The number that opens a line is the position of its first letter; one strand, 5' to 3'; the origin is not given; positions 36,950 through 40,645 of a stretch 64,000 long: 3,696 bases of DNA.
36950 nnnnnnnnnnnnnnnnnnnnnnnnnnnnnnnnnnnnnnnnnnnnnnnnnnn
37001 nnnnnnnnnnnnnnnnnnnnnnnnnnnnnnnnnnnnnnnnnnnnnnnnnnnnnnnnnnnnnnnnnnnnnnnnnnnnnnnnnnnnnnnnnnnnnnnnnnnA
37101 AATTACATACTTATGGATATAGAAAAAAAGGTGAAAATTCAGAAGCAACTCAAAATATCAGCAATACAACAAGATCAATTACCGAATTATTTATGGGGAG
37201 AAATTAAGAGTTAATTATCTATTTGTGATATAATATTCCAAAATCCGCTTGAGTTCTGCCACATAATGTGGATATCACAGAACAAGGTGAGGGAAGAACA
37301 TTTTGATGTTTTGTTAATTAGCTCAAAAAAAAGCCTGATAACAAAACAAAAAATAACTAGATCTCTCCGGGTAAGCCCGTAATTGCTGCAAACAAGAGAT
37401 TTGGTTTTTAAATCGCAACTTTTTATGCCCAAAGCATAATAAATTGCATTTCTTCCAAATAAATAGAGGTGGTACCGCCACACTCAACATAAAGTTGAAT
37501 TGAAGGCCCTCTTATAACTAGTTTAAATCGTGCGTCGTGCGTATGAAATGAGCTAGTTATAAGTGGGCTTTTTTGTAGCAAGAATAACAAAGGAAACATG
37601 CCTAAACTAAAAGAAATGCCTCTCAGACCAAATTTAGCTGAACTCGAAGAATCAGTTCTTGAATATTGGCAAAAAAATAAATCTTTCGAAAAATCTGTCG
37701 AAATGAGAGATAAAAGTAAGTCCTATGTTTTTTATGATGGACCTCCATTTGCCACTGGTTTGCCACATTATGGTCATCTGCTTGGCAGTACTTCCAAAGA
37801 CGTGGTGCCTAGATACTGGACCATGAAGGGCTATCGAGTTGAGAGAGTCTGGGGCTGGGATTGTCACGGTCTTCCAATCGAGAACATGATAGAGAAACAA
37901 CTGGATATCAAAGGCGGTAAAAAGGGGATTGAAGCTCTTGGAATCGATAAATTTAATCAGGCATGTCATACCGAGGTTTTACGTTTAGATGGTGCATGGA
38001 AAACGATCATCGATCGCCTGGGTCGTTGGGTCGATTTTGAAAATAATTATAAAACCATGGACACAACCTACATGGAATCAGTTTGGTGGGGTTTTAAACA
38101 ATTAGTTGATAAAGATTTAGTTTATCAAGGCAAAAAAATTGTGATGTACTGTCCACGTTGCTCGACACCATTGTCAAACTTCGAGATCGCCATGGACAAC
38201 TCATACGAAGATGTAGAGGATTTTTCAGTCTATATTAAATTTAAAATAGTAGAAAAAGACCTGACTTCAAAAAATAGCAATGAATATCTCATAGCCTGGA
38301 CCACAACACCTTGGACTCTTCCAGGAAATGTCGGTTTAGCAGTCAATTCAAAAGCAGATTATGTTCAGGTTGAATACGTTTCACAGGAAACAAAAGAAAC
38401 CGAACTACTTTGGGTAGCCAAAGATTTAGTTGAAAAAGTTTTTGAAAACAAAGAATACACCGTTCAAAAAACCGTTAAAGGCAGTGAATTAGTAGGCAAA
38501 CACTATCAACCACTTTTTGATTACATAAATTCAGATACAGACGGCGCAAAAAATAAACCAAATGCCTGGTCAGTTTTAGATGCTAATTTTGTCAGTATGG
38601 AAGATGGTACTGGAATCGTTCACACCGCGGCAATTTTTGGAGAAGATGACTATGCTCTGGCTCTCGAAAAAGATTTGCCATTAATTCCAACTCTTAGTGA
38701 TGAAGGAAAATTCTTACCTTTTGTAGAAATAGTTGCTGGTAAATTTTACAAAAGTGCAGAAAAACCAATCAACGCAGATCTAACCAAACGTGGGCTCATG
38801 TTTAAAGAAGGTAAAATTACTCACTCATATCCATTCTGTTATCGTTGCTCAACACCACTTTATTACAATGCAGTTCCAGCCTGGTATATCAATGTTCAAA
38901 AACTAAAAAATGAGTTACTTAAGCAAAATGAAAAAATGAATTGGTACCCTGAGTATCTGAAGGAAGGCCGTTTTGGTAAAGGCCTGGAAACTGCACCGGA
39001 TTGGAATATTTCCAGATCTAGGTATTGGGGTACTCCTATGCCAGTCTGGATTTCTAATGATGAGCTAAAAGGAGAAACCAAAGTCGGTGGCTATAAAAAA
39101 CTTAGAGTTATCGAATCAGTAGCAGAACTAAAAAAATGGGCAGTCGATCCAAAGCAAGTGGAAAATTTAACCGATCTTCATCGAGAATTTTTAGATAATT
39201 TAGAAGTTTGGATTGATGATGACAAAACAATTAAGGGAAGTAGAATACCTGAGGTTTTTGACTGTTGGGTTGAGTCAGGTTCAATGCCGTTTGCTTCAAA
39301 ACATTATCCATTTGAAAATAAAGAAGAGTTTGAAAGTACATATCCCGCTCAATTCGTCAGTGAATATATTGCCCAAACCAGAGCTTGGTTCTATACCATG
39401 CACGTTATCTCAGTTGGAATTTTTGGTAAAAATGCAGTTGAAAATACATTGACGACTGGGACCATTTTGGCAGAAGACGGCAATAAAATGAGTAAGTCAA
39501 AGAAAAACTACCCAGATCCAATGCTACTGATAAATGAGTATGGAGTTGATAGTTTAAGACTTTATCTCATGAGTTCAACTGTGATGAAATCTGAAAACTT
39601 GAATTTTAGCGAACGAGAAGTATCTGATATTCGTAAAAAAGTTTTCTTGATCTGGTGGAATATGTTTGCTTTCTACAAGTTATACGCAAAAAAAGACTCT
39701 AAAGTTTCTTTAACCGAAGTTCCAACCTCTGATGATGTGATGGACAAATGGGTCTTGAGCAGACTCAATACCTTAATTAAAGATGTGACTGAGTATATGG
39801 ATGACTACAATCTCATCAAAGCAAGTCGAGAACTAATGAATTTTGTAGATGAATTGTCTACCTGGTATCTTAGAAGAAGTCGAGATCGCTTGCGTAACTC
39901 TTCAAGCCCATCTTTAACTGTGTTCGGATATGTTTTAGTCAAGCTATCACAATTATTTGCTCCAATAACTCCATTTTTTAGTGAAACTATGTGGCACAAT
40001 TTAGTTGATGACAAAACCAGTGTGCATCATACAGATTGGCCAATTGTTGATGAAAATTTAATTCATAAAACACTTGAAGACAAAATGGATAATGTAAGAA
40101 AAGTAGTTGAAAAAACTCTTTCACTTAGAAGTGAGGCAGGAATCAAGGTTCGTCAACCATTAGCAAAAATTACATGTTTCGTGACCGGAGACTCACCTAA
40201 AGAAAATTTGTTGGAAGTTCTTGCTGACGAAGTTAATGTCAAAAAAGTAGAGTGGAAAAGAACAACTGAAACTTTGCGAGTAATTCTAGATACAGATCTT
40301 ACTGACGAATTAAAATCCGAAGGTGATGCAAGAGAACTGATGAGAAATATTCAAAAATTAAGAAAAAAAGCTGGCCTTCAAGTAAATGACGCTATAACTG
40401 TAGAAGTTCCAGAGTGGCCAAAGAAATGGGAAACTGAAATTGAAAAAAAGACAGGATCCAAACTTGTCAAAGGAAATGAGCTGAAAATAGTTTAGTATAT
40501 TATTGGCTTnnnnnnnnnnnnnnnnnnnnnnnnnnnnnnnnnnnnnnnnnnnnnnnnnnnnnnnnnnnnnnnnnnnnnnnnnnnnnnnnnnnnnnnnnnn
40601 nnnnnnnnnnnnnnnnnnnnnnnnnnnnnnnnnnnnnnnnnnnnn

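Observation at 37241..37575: Complete T-box riboswitch controlling ileS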

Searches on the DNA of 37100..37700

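Call 3: search_rna_families(source=window, start=37100, end=37700, threshold=evalue, max_evalue=10, show_alignments=5)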
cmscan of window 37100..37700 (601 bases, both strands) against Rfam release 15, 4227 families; matches with E-value up to 10: 8.
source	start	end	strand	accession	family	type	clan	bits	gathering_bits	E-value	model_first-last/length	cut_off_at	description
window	37281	37514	+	RF00230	T-box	Cis-reg; leader;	-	24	93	0.0027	1-219/219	no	T-box leader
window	37195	37266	+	RF01220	snoR104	Gene; snRNA; snoRNA; HACA-box;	-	19.1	40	1.1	1-118/118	no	Small nucleolar RNA snoR104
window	37458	37572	-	RF02274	AniS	Gene;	-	18.4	50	1.4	1-106/106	no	AniS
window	37502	37572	+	RF04223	MIR2619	Gene; miRNA;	-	18.3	113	0.077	1-202/202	no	MIR2619 microRNA precursor family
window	37264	37347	+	RF04150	MIR2655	Gene; miRNA;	-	17.6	122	2.7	136-219/267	no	MIR2655 microRNA precursor family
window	37297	37357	-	RF00672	mir-190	Gene; miRNA;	CL00089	17.5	48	2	1-78/78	no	mir-190 microRNA precursor family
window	37350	37449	-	RF01065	23S-methyl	Cis-reg;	-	16.5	50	7.2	1-102/102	no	23S methyl RNA motif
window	37504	37570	+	RF03333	mir-2820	Gene; miRNA;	-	14.7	84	5.1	1-83/83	no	mir-2820 microRNA precursor family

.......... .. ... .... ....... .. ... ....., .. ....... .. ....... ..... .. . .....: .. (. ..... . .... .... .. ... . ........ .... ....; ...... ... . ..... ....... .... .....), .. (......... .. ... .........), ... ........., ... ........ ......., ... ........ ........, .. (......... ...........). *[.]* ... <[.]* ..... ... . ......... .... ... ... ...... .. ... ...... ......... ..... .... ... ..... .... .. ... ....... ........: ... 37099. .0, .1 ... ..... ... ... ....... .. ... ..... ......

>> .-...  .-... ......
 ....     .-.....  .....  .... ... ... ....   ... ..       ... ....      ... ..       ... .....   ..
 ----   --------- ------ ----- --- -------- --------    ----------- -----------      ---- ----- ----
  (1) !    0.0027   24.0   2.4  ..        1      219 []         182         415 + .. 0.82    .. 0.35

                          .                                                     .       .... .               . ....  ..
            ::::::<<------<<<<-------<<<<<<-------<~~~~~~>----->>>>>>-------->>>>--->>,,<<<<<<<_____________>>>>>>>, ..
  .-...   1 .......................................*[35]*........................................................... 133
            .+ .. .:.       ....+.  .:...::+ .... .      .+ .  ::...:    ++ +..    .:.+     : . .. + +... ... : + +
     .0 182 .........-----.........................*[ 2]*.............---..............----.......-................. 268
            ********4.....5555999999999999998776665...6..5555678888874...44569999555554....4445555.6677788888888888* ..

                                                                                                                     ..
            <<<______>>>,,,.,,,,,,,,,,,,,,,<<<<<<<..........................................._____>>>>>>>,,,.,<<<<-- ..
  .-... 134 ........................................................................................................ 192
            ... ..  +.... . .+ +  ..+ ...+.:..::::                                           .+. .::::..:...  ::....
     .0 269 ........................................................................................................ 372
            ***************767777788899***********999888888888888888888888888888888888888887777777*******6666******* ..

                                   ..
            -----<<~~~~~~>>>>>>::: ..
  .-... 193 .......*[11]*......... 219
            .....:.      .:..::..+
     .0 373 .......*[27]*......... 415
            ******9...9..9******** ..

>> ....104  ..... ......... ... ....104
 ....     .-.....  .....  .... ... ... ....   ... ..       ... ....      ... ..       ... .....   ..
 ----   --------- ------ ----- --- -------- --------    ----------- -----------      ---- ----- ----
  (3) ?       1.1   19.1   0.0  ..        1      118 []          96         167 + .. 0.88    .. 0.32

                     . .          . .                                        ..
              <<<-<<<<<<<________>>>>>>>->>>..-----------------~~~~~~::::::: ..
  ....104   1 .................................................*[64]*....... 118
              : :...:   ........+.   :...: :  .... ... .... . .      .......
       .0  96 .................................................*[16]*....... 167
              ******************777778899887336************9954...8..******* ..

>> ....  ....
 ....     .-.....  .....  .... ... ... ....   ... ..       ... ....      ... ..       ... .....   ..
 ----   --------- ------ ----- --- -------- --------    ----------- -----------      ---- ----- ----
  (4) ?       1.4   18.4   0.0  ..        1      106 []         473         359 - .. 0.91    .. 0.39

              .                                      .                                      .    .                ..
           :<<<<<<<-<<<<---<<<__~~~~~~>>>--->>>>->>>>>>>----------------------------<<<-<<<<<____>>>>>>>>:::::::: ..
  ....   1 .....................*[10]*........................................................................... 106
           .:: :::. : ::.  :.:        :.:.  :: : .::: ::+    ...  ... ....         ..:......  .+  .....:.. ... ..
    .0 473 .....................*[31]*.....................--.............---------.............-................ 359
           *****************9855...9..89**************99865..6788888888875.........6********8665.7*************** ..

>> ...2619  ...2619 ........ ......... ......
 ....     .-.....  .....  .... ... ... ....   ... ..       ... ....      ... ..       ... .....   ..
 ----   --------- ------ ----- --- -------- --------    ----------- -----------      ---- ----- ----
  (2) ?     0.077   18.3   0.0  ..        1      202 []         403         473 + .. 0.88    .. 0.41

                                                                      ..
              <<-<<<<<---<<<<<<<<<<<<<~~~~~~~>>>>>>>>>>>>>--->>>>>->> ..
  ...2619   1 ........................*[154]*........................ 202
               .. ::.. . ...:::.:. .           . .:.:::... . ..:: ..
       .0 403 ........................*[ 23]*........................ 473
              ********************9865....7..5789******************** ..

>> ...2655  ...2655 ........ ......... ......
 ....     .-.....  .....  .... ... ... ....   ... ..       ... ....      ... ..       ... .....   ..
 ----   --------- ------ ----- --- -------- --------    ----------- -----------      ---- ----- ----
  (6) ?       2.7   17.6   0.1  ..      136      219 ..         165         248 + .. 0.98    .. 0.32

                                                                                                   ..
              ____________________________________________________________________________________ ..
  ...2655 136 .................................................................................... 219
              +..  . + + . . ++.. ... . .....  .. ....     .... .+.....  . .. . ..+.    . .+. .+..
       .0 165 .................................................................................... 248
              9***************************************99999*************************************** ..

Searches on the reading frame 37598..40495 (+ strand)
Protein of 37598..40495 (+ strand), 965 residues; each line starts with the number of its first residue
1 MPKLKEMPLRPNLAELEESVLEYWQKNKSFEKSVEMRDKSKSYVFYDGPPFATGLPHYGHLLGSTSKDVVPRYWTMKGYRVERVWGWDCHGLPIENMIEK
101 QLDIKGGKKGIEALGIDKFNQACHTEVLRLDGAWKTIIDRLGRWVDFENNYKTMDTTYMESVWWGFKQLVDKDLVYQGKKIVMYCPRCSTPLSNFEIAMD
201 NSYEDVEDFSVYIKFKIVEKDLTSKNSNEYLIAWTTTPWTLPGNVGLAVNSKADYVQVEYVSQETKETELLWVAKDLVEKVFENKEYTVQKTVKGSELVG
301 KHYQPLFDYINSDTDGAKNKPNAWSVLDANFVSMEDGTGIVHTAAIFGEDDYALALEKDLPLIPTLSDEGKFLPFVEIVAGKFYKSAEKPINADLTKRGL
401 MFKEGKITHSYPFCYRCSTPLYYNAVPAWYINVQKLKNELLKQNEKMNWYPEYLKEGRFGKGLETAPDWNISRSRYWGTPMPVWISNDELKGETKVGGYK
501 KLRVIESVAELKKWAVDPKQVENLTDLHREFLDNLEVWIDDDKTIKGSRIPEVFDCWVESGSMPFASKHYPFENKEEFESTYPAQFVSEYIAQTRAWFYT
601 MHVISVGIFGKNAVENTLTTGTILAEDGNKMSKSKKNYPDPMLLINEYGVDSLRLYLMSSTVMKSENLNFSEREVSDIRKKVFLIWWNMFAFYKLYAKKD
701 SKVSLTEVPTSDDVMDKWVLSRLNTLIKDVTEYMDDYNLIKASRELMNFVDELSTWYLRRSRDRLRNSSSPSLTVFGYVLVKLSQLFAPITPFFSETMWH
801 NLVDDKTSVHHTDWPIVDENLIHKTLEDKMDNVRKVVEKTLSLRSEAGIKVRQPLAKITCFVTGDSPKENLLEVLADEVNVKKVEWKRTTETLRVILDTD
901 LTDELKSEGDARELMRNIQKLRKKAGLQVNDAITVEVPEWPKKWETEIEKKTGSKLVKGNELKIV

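Call 7: search_protein_families(library=pfam, proteins=[window:37598-40495:+])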
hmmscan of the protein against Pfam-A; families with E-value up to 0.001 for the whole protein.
window:37598-40495:+ (965 aa): 5 families
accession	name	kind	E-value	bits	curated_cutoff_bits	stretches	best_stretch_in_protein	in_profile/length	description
PF00133.28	tRNA-synt_1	-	4.8e-126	421.3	22.7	1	20-668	2-413/414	tRNA synthetases class I (I, L, M and V)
PF08264.19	Anticodon_1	-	4.3e-34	118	25.1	1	716-857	1-146/148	Anticodon-binding domain of tRNA ligase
PF09334.17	tRNA-synt_1g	-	6.2e-17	61.9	20.1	2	50-197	8-135/391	tRNA synthetases class I (M)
PF19302.4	DUF5915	-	1.2e-13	51.4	27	1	888-939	95-146/195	Domain of unknown function (DUF5915)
PF01406.26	tRNA-synt_1e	-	0.00064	19.6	27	0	606-677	230-298/301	tRNA synthetases class I (C) catalytic domain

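Call 9: find_related_loci(query=window:37598-40495:+, collection=genome_contigs, flank=3000)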
Query window:37598-40495:+ (965 aa) in genome_contigs; peptide patterns used: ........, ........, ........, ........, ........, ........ (x = any residue, [..] = any of these).
600 stretches matched a pattern (row limit reached: there are more); 579 encode a relative of the query (tblastn E <= 1e-3); the best 80 are kept; 80 distinct loci.
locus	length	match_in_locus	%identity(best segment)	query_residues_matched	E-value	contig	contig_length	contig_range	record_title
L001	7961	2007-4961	88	1-965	0e+0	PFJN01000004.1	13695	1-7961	MAG: Candidatus Pacebacteria bacterium CG_4_10_14_3_um_filter_34_15 CG_4_10_14_3_um_filter_scaffold_3004_c, whole genome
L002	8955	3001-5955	85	1-965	0e+0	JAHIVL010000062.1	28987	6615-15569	MAG: Patescibacteria group bacterium isolate MM_PC_MetaG.mb.79 MM_PC_MetaG.mb.79_k141_1112038, whole genome shotgun sequ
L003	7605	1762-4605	78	1-965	0e+0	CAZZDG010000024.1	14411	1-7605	MAG TPA_asm: uncultured Pseudomonadales bacterium isolate binchicken_co321_113 genome assembly, contig: NODE_1514_length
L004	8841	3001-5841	78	1-965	0e+0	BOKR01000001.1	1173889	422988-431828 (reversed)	MAG: Patescibacteria group bacterium BroJett025 DNA, sequence1, whole genome shotgun sequence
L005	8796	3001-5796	72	1-964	0e+0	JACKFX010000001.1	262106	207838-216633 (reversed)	MAG: Pseudomonadales bacterium isolate HK-STAS-PATE-16 HK-STAS-PATE-16_1, whole genome shotgun sequence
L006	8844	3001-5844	78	1-965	0e+0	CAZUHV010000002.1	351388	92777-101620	MAG TPA_asm: uncultured Pseudomonadales bacterium isolate binchicken_co277_32 genome assembly, contig: NODE_47_length_35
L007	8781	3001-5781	71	1-959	0e+0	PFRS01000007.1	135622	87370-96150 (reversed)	MAG: Candidatus Pacebacteria bacterium CG_4_9_14_0_2_um_filter_40_15 CG_4_9_14_0.2_um_filter_scaffold_19_c, whole genome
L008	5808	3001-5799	70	1-964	0e+0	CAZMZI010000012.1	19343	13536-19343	MAG TPA_asm: uncultured Pseudomonadales bacterium isolate SRP192515_co1_162 genome assembly, contig: NODE_2648_length_19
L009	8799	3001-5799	67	1-964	0e+0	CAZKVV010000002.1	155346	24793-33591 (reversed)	MAG TPA_asm: uncultured Pseudomonadales bacterium isolate SRP286056_co2_531 genome assembly, contig: NODE_73_length_1553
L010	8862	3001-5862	64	7-964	0e+0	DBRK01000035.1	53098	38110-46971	MAG TPA_asm: Patescibacteria group bacterium UBA1370 UBA1370_contig_10543, whole genome shotgun sequence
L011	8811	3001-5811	63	2-956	0e+0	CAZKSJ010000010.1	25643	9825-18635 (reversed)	MAG TPA_asm: uncultured Pseudomonadales bacterium isolate SRP239243_co2_85 genome assembly, contig: NODE_2943_length_256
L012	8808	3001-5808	63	3-956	0e+0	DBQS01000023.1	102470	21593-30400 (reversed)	MAG TPA_asm: Patescibacteria group bacterium UBA1388 UBA1388_contig_3683, whole genome shotgun sequence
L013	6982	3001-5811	61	1-965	0e+0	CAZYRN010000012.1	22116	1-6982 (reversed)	MAG TPA_asm: uncultured Pseudomonadales bacterium isolate SRP144015_co1_64 genome assembly, contig: NODE_1176_length_221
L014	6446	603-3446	62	1-965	0e+0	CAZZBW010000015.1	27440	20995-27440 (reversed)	MAG TPA_asm: uncultured Pseudomonadales bacterium isolate SRP192927_co7_727 genome assembly, contig: NODE_2909_length_27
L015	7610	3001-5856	62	11-965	0e+0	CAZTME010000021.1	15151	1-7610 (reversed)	MAG TPA_asm: uncultured Pseudomonadales bacterium isolate SRP093185_co1_155 genome assembly, contig: NODE_2644_length_15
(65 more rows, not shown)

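Call 10: search_protein_families(library=ncbifam, proteins=[window:37598-40495:+])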
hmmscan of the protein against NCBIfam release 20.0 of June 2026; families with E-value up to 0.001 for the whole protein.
window:37598-40495:+ (965 aa): 17 families
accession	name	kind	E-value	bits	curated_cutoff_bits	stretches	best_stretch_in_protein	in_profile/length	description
TIGR00392.1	ileS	equivalog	1.6e-253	843.8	621.4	1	8-859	3-848/861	isoleucine--tRNA ligase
NF000258.1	MupB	exception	8.1e-207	689.3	1900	2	17-885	9-847/1033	mupirocin-resistant isoleucine--tRNA ligase MupB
NF000257.1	MupA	exception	1.9e-203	678.1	1900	2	18-886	10-846/1024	mupirocin-resistant isoleucine--tRNA ligase MupA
TIGR00422.1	valS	equivalog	9.4e-119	397.7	612.1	2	329-924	259-826/863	valine--tRNA ligase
NF009687.0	PRK13208.1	equivalog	5.5e-117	391.9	738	2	326-893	255-795/801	valine--tRNA ligase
NF004349.1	PRK05729.1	equivalog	4.2e-102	342.9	704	2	326-885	250-768/860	valine--tRNA ligase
NF040702.1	ileS_w_GNAT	exception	5.9e-96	322.2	1999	2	262-879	439-1034/1100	isoleucine--tRNA ligase, N-acetyltransferase domain-containing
NF008957.0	PRK12300.1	subfamily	2.8e-66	224.2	677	2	13-343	6-313/946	leucine--tRNA ligase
TIGR00395.1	leuS_arch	equivalog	5.6e-59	200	648.5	2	384-930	401-891/938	leucine--tRNA ligase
NF011492.0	PRK14900.1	equivalog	6.6e-58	196.4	1783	2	326-877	266-786/1044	valine--tRNA ligase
NF000540.1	alt_ValS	exception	4.6e-54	183.6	900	2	377-883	335-822/827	valine--tRNA ligase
TIGR00396.1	leuS_bact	equivalog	4.6e-41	140.8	548.4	2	625-827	600-783/843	leucine--tRNA ligase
TIGR00398.1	metG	equivalog_domain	8.5e-24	84.2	336.35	2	612-806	310-505/530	methionine--tRNA ligase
NF008900.0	PRK12267.1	equivalog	5.8e-15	54.8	598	1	566-804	237-478/648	methionine--tRNA ligase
NF001100.0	PRK00133.1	equivalog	1e-13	50.7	587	2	49-192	13-136/676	methionine--tRNA ligase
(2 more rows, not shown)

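Call 59: search_solved_structures(query=window:37598-40495:+, max_evalue=1e-50)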
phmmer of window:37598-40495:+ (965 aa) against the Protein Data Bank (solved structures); distinct sequences matched with E-value up to 1e-50: 16.
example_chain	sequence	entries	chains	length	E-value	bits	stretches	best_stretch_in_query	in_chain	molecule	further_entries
9w01_B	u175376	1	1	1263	4.1e-217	726.4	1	4-888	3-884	Isoleucine--tRNA ligase, cytoplasmic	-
8wnd_A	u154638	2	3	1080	7.6e-216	722.2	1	15-884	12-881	isoleucine--tRNA ligase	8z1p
7d5c_A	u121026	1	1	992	1.8e-207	694.5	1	15-884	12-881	Isoleucine--tRNA ligase, cytoplasmic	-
8c8u_A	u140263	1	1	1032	3.6e-207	693.5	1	4-902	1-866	Isoleucine--tRNA ligase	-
8c8v_A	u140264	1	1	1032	5.7e-207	692.8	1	4-893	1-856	Isoleucine--tRNA ligase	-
9wqs_A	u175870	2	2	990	7.4e-207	692.5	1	15-884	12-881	Isoleucine--tRNA ligase, cytoplasmic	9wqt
8c9d_A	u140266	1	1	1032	2e-205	687.7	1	4-893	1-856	Isoleucine--tRNA ligase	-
8c8w_A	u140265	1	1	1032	2.8e-205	687.2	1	4-893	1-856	Isoleucine--tRNA ligase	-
6ldk_A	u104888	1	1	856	3.7e-202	676.9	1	16-801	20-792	Isoleucine--tRNA ligase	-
1ile_A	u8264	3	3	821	6.3e-198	662.9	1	10-849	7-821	ISOLEUCYL-TRNA SYNTHETASE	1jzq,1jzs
1ffy_A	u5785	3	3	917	6e-83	282.3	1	2-842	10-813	ISOLEUCYL-TRNA SYNTHETASE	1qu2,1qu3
8c9e_A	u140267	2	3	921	5.9e-82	279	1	1-872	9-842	Isoleucine--tRNA ligase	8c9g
8c9f_A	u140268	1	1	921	1.5e-79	271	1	1-872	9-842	Isoleucine--tRNA ligase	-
8wnf_A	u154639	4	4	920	2.1e-62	214.4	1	9-771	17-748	Isoleucine--tRNA ligase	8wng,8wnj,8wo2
8wni_A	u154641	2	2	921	2.1e-62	214.3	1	9-771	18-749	Isoleucine--tRNA ligase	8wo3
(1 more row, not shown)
